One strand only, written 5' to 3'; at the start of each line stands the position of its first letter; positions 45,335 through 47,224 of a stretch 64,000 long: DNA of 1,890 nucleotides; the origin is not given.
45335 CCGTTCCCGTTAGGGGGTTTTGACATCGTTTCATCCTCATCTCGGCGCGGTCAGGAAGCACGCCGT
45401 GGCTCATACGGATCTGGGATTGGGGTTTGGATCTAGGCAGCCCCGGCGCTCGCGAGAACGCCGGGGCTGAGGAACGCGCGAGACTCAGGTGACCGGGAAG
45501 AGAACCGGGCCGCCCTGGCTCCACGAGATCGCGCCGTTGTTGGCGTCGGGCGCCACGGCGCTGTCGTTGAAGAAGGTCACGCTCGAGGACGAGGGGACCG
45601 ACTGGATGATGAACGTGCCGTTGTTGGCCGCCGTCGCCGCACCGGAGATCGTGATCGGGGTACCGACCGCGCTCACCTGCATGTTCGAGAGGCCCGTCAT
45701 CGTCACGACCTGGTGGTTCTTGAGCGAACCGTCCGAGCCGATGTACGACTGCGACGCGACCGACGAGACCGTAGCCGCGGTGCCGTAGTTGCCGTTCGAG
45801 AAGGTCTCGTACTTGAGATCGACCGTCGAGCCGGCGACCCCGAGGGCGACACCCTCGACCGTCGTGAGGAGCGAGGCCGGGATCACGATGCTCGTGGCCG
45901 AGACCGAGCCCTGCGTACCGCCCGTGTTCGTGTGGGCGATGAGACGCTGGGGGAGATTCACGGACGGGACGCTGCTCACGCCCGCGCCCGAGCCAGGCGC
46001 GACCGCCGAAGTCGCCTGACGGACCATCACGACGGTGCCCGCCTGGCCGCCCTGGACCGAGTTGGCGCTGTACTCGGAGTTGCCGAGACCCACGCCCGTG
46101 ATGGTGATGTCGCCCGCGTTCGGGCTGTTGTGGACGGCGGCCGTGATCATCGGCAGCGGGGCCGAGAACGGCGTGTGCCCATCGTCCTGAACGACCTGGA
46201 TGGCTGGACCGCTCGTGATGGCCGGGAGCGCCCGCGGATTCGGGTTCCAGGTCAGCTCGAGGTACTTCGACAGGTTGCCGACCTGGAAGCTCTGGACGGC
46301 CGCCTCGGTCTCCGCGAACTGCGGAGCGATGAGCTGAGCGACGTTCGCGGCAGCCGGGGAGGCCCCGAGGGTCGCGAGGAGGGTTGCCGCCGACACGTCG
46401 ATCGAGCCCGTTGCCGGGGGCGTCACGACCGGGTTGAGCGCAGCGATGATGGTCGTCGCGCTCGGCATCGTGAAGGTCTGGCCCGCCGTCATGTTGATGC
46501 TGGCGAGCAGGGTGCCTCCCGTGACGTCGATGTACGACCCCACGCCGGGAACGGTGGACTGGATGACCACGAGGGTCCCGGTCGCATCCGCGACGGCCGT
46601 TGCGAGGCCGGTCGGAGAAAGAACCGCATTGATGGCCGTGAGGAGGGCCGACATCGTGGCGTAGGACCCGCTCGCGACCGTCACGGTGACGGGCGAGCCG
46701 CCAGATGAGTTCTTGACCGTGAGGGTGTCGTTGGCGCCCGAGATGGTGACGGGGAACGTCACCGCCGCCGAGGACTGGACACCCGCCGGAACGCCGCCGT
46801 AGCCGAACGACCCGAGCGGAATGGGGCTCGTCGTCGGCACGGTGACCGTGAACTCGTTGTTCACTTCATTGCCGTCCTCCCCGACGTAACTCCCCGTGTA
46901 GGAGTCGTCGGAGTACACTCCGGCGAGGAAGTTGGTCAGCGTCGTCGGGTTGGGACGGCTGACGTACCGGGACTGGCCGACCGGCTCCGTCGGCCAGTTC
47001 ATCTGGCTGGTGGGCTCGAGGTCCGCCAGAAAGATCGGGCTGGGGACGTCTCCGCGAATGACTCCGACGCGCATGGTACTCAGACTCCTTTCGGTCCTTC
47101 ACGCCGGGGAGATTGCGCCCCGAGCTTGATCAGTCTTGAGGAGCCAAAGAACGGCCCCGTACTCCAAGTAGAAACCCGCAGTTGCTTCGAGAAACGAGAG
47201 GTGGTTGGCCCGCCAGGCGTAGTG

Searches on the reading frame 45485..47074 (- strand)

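Call 43: search_protein_families(library=pfam, proteins=[window:45485-47074:-], max_evalue=0.001)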
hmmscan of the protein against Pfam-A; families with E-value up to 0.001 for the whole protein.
window:45485-47074:- (529 aa): 1 family
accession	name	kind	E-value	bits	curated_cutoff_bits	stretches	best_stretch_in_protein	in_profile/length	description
PF07196.18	Flagellin_IN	-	0.00098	19.7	22.7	1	117-172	1-53/55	Flagellin hook IN motif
